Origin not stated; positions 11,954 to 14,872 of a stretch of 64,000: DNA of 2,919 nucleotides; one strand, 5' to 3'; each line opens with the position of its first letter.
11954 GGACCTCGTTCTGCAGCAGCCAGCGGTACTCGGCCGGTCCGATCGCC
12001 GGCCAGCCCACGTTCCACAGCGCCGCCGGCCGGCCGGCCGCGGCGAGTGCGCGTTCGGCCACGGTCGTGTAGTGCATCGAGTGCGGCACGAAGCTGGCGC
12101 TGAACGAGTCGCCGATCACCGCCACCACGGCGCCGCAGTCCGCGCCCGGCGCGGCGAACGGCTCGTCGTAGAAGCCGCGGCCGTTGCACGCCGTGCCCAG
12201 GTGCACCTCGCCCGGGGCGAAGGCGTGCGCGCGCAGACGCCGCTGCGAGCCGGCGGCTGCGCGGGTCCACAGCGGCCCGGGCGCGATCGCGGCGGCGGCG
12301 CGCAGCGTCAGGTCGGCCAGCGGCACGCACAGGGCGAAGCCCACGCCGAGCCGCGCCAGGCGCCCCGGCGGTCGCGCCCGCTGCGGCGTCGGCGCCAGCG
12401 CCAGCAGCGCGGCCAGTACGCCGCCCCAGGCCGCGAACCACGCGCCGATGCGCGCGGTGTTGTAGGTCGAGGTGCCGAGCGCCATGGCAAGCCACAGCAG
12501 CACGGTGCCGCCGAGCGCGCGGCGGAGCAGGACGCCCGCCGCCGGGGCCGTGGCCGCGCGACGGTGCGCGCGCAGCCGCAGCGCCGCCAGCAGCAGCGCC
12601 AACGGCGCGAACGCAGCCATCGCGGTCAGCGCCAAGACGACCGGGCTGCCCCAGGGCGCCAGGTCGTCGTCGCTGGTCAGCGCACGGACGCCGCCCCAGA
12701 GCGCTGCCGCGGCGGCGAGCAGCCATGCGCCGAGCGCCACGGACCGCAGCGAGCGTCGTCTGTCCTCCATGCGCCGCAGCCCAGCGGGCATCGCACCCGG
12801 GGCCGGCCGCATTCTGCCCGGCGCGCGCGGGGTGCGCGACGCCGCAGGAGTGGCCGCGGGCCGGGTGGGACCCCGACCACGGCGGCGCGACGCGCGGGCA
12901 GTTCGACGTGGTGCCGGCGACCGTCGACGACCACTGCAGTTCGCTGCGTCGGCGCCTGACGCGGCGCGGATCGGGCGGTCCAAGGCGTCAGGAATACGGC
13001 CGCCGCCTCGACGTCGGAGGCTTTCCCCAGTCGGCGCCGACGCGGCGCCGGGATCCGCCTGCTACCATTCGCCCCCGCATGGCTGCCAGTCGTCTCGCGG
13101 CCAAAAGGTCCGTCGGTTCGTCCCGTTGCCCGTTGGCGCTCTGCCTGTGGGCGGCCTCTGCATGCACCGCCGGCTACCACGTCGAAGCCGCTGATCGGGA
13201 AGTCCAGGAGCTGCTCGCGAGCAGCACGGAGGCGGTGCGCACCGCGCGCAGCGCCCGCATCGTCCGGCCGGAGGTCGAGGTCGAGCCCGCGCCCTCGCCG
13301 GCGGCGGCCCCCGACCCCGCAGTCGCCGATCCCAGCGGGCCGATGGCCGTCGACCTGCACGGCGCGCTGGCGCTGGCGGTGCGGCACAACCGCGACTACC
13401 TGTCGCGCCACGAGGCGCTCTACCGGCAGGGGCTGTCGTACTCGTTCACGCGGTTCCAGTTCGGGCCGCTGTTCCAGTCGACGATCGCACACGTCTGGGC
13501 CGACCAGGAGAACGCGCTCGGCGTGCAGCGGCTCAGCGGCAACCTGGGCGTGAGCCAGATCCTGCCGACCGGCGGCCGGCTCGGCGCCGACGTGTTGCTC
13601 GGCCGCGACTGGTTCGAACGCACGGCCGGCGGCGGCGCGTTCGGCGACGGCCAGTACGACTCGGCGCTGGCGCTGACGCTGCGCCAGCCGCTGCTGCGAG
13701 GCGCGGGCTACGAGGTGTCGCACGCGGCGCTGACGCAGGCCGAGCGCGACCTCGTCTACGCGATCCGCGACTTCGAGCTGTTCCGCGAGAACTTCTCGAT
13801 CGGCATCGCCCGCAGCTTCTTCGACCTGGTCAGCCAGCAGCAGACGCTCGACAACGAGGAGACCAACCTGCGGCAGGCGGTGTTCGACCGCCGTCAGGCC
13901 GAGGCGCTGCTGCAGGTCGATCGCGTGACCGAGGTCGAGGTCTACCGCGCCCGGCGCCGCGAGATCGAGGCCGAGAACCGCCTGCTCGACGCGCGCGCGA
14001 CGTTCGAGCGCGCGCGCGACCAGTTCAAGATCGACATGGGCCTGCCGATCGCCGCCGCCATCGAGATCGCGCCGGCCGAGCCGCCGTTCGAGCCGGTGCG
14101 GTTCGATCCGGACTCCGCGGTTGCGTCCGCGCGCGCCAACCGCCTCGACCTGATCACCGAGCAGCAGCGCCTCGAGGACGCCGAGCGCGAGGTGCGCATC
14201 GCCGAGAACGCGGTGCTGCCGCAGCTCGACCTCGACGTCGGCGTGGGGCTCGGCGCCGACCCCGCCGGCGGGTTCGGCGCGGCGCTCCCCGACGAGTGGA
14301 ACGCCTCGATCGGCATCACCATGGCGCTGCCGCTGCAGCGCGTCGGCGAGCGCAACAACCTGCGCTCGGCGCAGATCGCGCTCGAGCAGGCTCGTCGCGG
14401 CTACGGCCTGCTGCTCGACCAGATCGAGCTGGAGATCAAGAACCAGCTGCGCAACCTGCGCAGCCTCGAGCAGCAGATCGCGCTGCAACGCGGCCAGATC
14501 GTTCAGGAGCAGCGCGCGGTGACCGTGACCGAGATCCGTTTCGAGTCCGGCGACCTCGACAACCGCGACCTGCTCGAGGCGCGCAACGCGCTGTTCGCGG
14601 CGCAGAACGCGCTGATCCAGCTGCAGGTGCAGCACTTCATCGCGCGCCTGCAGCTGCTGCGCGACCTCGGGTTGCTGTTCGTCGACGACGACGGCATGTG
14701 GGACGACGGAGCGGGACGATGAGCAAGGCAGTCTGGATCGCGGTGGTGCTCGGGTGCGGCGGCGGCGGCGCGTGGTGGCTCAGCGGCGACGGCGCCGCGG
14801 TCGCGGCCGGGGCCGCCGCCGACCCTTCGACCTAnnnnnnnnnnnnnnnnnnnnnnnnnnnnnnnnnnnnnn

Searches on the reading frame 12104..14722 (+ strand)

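Call 37: search_protein_families(library=pfam, proteins=[window:12104-14722:+], max_evalue=0.0001)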
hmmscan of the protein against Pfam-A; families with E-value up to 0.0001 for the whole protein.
window:12104-14722:+ (872 aa): 1 family
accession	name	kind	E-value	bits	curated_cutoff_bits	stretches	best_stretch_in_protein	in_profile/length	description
PF02321.23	OEP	-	3.7e-34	118.6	22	2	670-856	2-187/187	Outer membrane efflux protein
